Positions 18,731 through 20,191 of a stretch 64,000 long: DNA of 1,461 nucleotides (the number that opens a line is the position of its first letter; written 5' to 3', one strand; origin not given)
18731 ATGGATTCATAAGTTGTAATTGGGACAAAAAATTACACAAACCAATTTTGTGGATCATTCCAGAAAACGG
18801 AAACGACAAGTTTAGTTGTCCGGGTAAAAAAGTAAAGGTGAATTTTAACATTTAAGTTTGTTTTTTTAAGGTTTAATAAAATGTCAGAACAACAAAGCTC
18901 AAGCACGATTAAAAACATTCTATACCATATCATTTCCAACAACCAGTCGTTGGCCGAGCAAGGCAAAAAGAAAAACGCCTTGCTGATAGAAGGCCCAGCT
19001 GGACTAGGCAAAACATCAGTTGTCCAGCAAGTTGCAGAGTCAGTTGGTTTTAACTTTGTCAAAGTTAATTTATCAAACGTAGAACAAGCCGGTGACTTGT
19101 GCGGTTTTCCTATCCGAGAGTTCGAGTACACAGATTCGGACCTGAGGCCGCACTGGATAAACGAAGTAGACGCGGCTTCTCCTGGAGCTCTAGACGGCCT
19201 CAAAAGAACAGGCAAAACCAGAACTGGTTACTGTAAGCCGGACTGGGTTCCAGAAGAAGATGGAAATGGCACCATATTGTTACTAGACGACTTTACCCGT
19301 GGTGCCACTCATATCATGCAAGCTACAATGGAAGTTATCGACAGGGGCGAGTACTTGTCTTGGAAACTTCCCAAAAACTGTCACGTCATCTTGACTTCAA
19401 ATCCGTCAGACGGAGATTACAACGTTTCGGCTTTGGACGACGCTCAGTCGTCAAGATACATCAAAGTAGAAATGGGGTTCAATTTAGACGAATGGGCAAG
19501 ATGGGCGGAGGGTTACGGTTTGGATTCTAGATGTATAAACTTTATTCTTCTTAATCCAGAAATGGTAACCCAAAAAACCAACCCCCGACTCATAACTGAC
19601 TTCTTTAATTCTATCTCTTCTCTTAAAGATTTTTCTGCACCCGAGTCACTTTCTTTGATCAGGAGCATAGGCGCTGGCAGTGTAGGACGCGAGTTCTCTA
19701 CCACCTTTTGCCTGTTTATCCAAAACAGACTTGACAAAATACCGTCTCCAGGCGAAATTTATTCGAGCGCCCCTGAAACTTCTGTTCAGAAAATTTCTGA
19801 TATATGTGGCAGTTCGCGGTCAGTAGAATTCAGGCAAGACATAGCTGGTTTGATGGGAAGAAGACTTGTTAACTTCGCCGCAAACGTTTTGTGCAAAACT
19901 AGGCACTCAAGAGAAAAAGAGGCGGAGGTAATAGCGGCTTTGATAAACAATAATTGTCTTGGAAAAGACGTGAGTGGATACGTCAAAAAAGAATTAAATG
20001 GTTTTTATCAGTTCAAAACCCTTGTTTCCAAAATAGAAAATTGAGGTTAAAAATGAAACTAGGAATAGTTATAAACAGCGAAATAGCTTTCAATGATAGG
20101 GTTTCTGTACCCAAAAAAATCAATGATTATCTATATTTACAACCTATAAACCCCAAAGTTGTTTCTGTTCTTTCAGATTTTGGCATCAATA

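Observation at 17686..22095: Phage-encoded MoxR AAA+ ATPase and HExxH-vWA partner, followed by a ~680-aa low-complexity protein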

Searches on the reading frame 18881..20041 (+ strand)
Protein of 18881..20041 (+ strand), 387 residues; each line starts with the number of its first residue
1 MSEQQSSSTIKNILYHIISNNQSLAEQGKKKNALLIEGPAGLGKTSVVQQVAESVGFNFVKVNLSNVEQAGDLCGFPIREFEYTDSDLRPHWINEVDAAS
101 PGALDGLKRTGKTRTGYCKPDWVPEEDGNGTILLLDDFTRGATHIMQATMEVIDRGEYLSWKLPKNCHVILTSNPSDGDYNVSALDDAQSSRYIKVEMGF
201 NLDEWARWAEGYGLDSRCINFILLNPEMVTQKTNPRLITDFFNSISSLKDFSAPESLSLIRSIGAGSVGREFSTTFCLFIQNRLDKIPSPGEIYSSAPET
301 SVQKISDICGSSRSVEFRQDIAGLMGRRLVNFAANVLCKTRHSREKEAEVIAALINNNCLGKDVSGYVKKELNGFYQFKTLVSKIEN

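Call 3: search_protein_families(library=pfam, proteins=[window:18881-20041:+], max_evalue=0.01)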
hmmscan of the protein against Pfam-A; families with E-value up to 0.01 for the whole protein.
window:18881-20041:+ (387 aa): 8 families
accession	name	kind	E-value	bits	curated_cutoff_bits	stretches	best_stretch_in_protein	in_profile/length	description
PF07728.20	AAA_5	-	1.1e-06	29.2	22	1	34-188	2-134/139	AAA domain (dynein-related subfamily)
PF00004.35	AAA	-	3.6e-06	27.9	21.2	1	34-69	1-36/131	ATPase family associated with various cellular activities (AAA)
PF13401.12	AAA_22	-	4.5e-05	24.2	27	1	30-76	4-53/130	AAA domain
PF07726.17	AAA_3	-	4.5e-05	23.8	27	0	34-81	2-49/131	ATPase family associated with various cellular activities (AAA)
PF05496.18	RuvB_N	-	0.00032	21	27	1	26-75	28-77/159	Holliday junction DNA helicase RuvB P-loop domain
PF13191.12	AAA_16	-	0.0029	18.5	32.6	1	29-56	23-49/167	AAA ATPase domain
PF02367.23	TsaE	-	0.0077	16.6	26.6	0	22-57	12-47/128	Threonylcarbamoyl adenosine biosynthesis protein TsaE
PF03215.21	Rad17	-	0.0097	16.3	23.8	0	22-60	38-74/186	Rad17 P-loop domain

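Call 4: search_protein_families(library=phrogs, proteins=[window:18881-20041:+], max_evalue=0.001)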
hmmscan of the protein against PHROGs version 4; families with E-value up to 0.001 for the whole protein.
window:18881-20041:+ (387 aa): 10 families
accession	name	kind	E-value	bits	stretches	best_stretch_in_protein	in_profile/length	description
phrog_1297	-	other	1.1e-35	124.3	1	25-302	19-280/356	ATPase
phrog_168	-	DNA, RNA and nucleotide metabolism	5.3e-09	37.2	1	22-200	34-158/314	clamp loader of DNA polymerase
phrog_249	-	moron, auxiliary metabolic gene and host takeover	1.6e-06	28.7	1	30-75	126-171/380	porphyrin biosynthesis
phrog_3757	-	unknown function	2.9e-06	27.9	1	6-67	101-162/367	-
phrog_16335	-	other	9.2e-06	26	1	30-204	25-173/267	ATPase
phrog_4339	-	unknown function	9.8e-05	22.6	1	30-71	50-91/552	-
phrog_5846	-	DNA, RNA and nucleotide metabolism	0.00026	21.4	1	23-72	30-82/380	clamp loader of DNA polymerase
phrog_11838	-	DNA, RNA and nucleotide metabolism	0.00038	20.7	1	29-73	38-82/420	clamp loader of DNA polymerase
phrog_27939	-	other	0.00063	20.4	0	21-65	26-70/270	ATP-dependent protease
phrog_15585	-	unknown function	0.00073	19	1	30-73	348-391/793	-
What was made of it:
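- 18881..20044 (+): ORF2, 387 aa: a divergent MoxR/AAA_5-type AAA+ ATPase. It is a distant relative of the N4 gp24 family. AAA_5 scores 29.2 bits against a cut-off of 22, and phrog_1297 matches at 1.1e-35 (calls 3, 4).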

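Call 7: search_solved_structures(query=window:18881-20041:+, max_evalue=0.1)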
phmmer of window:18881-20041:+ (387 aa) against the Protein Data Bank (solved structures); distinct sequences matched with E-value up to 0.1: 30.
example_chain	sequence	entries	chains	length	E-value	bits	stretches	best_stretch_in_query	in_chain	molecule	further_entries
6or5_A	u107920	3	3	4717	9.8e-13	51.1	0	33-78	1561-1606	Midasin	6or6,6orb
6i27_A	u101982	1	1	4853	1.7e-12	50.3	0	31-75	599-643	Midasin,Midasin,Midasin,Midasin,Midasin,Midasin,Midasin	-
6i26_A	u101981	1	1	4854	1.7e-12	50.3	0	31-75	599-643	Midasin,Midasin,Midasin,Midasin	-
6hyp_A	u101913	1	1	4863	1.8e-12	50.3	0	31-75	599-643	Midasin,Midasin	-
5jcs_s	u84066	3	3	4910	1.8e-12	50.2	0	31-75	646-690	Midasin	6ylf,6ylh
7swl_A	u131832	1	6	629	0.00056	22.3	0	29-67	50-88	Rix7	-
7t3i_A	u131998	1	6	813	0.0009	21.6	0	29-67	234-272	Rix7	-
6mat_A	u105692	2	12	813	0.00098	21.5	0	29-67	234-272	Rix7 mutant | Rix7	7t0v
3m6a_A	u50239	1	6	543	0.0024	20.2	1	30-75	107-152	ATP-dependent protease La 1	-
8twa_1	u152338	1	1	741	0.0038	19.6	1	30-75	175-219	Chromosome transmission fidelity protein 18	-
9dx4_A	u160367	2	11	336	0.0087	18.4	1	28-82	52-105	Holliday junction branch migration complex subunit RuvB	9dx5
8ui7_A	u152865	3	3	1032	0.014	17.7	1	26-68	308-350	ATPase family AAA domain-containing protein 5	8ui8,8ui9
5vc7_A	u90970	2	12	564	0.015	17.6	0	33-67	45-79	VCP-like ATPase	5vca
6vvo_A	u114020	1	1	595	0.016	17.6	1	26-73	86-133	Replication factor C subunit 1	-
9dx3_A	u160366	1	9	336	0.017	17.5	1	28-76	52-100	Holliday junction branch migration complex subunit RuvB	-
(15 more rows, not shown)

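Call 10: search_dna_similar(query=window:18881-20041:+, collection=phages, mode=protein, max_rows=40)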
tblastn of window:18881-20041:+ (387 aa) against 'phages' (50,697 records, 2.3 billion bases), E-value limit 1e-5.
Records with a match: 131; places in all: 131; records where one place covers at least 80% of the query: 20.
Best place of each record, by identity: <60% 131.
By first word of the organism name: Vibrio 48; Klebsiella 29; Salmonella 12; Escherichia 7; Cronobacter 5; Enterobacter 4; Erwinia 4; Pectobacterium 3; Bacteriophage 3; Pantoea 2; and 9 more.
By host as written in the record: - 40; Klebsiella pneumoniae 12; Vibrio splendidus 8; Klebsiella pneumoniae K23 7; Cronobacter sakazakii 5; Vibrio parahaemolyticus RIMD2210633 4; Enterobacter hormaechei subsp. xiangfangensis 4; Pectobacterium carotovorum subsp. carotovorum 27 3; and 30 more.
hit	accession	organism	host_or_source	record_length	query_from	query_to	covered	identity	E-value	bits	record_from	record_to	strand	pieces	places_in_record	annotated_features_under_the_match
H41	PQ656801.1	Cronobacter phage Csp-D17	Cronobacter sakazakii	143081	29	364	87%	23.0%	1e-8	63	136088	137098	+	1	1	record has no annotation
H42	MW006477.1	Salmonella phage GEC_vB_MG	Salmonella enterica Enteritidis SeE.3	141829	29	364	87%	23.0%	1e-8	63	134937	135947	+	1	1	ATPase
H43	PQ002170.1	Salmonella phage vB_Sen_SG_WM_RUS_R7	Salmonella enterica subsp. enterica ...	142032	29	364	87%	23.0%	1e-8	63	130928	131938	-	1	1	ATPase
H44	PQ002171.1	Salmonella phage vB_Sen_SG_WM_SEW_6S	Salmonella enterica subsp. enterica ...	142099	29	364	87%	23.0%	1e-8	63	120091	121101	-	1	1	ATPase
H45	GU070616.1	Salmonella phage PVPSE1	Salmonella enteritidis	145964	29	364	87%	23.0%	1e-8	63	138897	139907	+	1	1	225: MoxR ATPase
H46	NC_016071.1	Salmonella phage PVPSE1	Salmonella enteritidis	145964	29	364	87%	23.0%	1e-8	63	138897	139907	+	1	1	225: ATPase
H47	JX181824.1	Salmonella phage SSE121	Baltimore Harbor water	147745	29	364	87%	23.0%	1e-8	63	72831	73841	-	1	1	hypothetical protein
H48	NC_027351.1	Salmonella phage SSE121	Baltimore Harbor water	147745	29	364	87%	23.0%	1e-8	63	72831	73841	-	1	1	ATPase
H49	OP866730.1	Cronobacter phage EspYZU15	Cronobacter sakazakii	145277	29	364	87%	23.0%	2e-8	62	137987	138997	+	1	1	hypothetical protein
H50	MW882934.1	Cronobacter phage EspYZU08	Cronobacter sakazakii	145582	29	364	87%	23.0%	2e-8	62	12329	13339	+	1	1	none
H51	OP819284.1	Cronobacter phage EspYZU12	Cronobacter sakazakii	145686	29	364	87%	23.0%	2e-8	62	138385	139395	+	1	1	hypothetical protein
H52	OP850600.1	Cronobacter phage EspYZU14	Cronobacter sakazakii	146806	29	364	87%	23.0%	2e-8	62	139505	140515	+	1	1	hypothetical protein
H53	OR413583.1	Salmonella phage SPLA5a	Salmonella enterica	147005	29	364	87%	23.0%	2e-8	62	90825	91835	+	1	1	ATPase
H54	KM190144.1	Escherichia phage Av-05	Escherichia coli O157:H7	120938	23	364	88%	22.4%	3e-7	59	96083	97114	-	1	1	putative MoxR ATPase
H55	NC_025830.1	Escherichia phage Av-05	Escherichia coli O157:H7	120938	23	364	88%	22.4%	3e-7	59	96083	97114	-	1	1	ATPase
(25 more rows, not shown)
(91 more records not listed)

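Call 25: find_encoding_contigs(protein=window:18881-20041:+, flank=10000, max_places=6)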
Protein window:18881-20041:+ (387 aa): 15 contigs read that carry it; 6 places shown.
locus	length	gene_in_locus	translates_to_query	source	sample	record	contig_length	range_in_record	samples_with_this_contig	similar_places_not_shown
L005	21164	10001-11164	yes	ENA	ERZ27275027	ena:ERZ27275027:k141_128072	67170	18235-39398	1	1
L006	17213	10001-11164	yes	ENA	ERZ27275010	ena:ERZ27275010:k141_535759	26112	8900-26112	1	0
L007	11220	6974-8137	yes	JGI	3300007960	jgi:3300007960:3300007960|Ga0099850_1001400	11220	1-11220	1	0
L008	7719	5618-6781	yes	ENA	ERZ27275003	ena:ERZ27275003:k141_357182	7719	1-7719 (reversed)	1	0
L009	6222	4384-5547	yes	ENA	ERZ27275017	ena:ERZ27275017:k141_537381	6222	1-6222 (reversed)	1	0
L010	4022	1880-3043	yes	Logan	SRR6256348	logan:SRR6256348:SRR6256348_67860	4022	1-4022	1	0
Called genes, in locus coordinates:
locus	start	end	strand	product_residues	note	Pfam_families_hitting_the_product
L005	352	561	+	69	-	-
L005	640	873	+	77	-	-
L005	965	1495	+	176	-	PF01145:Band_7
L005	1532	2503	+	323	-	PF00268:Ribonuc_red_sm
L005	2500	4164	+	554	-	PF02867:Ribonuc_red_lgC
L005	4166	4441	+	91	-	-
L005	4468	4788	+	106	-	-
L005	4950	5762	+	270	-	PF02511:Thy1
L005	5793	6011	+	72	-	-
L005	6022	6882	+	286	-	PF05050:Methyltransf_21 (weak)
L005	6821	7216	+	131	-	PF14216:DUF4326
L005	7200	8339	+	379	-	PF01068:DNA_ligase_A_M, PF14743:DNA_ligase_OB_2 (faint)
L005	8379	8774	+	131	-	PF25735:Phage_L5_gp82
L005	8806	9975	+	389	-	PF13203:DUF2201_N, PF18894:PhageMetallopep (weak), PF09967:DUF2201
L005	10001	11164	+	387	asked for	PF00004:AAA (weak), PF07728:AAA_5 (weak)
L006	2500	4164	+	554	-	PF02867:Ribonuc_red_lgC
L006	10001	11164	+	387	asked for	PF00004:AAA (weak), PF07728:AAA_5 (weak)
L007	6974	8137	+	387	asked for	PF00004:AAA (weak), PF07728:AAA_5 (weak)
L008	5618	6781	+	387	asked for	PF00004:AAA (weak), PF07728:AAA_5 (weak)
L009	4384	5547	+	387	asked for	PF00004:AAA (weak), PF07728:AAA_5 (weak)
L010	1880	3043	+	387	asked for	PF00004:AAA (weak), PF07728:AAA_5 (weak)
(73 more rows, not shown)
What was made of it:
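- Checked: Public gene calls on the source contig give the same genes (call 25).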

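Call 31: search_protein_families(library=ncbifam, proteins=[window:18881-20041:+], max_evalue=0.01)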
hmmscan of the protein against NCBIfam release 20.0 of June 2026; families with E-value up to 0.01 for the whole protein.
window:18881-20041:+ (387 aa): 10 families
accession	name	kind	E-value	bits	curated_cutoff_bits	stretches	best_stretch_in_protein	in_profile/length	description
NF003229.0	PRK04195.1-5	equivalog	3e-08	32.8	280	1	9-73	24-86/413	replication factor C large subunit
TIGR02639.1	ClpA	equivalog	0.00013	20.4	993.15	1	8-66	464-522/734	ATP-dependent Clp protease ATP-binding subunit ClpA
NF000868.0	PRK00080.1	equivalog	0.00017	20.6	282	1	25-75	45-95/330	Holliday junction branch migration DNA helicase RuvB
NF003234.0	PRK04195.2-4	equivalog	0.00021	20.3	529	1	11-66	19-73/497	replication factor C large subunit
TIGR00635.1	ruvB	equivalog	0.00089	18.4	299.05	1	27-75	26-74/305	Holliday junction branch migration DNA helicase RuvB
TIGR00763.1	lon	equivalog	0.0011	17.5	608.05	1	29-73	351-395/795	endopeptidase La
NF010248.0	PRK13695.1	equivalog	0.0013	18.5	156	1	33-82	5-57/180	NTPase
NF003227.0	PRK04195.1-2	equivalog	0.0025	16.6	502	1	27-66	39-78/487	replication factor C large subunit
NF003231.0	PRK04195.2-1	equivalog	0.0028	16.5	442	1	29-70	41-82/517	replication factor C large subunit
NF003230.0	PRK04195.1-6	equivalog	0.0039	15.9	441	1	27-66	35-74/494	replication factor C large subunit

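Call 32: search_protein_families(library=padloc, proteins=[window:18881-20041:+], max_evalue=0.01)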
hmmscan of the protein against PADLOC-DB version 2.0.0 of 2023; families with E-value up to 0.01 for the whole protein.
window:18881-20041:+ (387 aa): 8 families
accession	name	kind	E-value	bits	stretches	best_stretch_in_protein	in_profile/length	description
PDLC02196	IetA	-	0.00016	19.2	1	4-63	95-154/374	-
PDLC03838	DolB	-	0.00021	18.7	0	24-69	159-204/375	-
PDLC04792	PDC-S01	-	0.00045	16.9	1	27-71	15-59/452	-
PDLC04232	IetA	-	0.0018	15.8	1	30-63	115-148/330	-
PDLC02496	BrxF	-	0.0034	15.5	1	33-69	23-59/158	BrxF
PDLC02499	BrxF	-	0.0037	15.6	0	34-73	24-63/133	BrxF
PDLC02497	BrxF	-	0.0042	14.9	1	32-65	20-53/158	BrxF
PDLC04786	PDC-S01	-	0.0059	13.4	0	28-70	17-59/439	-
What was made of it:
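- On Known anti-phage defence systems with ATPase-vWA components: ORF2 has only Walker-A-region hits at E of 1.6e-4 or weaker (IetA, DolB, BrxF) (call 32).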

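Call 33: find_homologous_proteins(query=window:18881-20041:+, max_evalue=0.00001)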
Query window:18881-20041:+ (387 aa): 2578 proteins with E <= 0.00001 among 8000 candidates; the best 120 are listed.
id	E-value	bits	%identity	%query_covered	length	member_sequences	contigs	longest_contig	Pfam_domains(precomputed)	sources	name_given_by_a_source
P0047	2.2e-259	878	100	100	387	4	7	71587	PF00004.36,PF07728.21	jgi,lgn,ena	-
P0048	5.7e-124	432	53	97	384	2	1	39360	PF07726.18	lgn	-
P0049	8.4e-124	432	52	98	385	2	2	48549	PF07726.18,PF00004.36,PF05496.19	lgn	-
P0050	1.4e-123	431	53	98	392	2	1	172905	-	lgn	-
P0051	5.6e-123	429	53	98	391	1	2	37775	-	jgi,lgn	-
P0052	2.3e-122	427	51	98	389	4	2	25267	PF07726.18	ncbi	-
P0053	2.1e-121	424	51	98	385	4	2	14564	PF07726.18,PF00004.36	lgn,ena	-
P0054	6.1e-121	422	51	98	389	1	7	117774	-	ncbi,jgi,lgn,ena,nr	ncbi:MAG TPA: hypothetical protein PKX31_00420 [Chitinophagaceae bacterium]|nr:hypothetical protein 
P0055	8.6e-121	422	51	97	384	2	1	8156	PF07726.18,PF00004.36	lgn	-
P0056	1.2e-119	418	52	98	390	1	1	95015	-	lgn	-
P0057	1.7e-119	417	52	97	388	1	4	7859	-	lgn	-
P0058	2.4e-119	417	51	98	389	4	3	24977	-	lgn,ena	-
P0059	5.7e-117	409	51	97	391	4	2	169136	-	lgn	-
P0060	6.4e-117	409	50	97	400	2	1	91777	PF07726.18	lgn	-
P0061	9.2e-117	408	50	96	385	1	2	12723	PF07726.18,PF07728.21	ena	-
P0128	6.1e-93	330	47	85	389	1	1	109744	-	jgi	jgi:nucleoside-triphosphatase THEP1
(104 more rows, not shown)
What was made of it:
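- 18881..20044 (+): More than 2578 homologues were found (call 33).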

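Call 34: find_encoding_contigs(protein=P0050, flank=7000, max_places=1)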
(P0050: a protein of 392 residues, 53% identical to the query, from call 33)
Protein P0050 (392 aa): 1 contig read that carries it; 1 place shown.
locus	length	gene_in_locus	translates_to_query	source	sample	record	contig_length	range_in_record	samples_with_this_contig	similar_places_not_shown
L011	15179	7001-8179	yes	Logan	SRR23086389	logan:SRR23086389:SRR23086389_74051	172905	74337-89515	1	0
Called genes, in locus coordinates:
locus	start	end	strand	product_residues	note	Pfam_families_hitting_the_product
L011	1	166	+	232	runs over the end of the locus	-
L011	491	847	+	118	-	-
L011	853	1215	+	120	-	-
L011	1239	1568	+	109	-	-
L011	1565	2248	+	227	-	PF02511:Thy1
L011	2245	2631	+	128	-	-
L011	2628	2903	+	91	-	-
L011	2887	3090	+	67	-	-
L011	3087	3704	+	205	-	-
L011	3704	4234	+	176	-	-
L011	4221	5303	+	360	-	PF01068:DNA_ligase_A_M, PF09414:RNA_ligase (weak), PF14743:DNA_ligase_OB_2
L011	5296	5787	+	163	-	-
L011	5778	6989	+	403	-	PF13203:DUF2201_N, PF09967:DUF2201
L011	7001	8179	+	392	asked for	-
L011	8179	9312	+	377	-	-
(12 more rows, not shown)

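Call 35: find_encoding_contigs(protein=P0054, flank=7000, max_places=1)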
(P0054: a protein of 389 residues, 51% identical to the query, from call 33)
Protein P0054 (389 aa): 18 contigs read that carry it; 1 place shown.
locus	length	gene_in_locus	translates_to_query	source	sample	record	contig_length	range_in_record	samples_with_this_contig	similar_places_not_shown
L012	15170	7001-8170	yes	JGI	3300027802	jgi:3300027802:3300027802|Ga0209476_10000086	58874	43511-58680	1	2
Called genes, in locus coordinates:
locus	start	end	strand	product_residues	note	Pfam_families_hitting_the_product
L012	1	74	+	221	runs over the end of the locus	PF02511:Thy1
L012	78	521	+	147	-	-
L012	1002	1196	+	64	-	-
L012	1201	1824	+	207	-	-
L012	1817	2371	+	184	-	-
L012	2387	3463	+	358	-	PF01068:DNA_ligase_A_M, PF14743:DNA_ligase_OB_2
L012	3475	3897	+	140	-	-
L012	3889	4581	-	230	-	-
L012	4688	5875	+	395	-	PF13203:DUF2201_N, PF09967:DUF2201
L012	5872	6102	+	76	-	-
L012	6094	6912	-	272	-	-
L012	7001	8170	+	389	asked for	-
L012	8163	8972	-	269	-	-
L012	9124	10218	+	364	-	-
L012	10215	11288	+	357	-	-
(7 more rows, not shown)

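Call 36: find_encoding_contigs(protein=P0128, flank=7000, max_places=1)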
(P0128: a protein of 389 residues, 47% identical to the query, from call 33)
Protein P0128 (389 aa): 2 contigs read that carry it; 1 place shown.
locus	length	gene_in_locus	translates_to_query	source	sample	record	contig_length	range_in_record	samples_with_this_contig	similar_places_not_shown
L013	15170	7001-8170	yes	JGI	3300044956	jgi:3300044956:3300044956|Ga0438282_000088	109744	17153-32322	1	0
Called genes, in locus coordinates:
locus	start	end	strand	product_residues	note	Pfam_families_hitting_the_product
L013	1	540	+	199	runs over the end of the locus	-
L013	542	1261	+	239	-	PF13479:AAA_24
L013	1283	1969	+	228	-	-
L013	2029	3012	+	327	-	PF13155:Toprim_2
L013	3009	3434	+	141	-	PF19835:SegE_GIY-YIG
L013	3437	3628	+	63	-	-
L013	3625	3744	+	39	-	-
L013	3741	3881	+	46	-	-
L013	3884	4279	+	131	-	PF21798:DUF6878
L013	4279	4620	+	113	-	PF21866:DUF6915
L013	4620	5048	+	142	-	-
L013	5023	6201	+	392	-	PF13203:DUF2201_N, PF18894:PhageMetallopep (weak), PF09967:DUF2201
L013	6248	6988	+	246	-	PF01541:GIY-YIG (weak), PF07453:NUMOD1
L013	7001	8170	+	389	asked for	-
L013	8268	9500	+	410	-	-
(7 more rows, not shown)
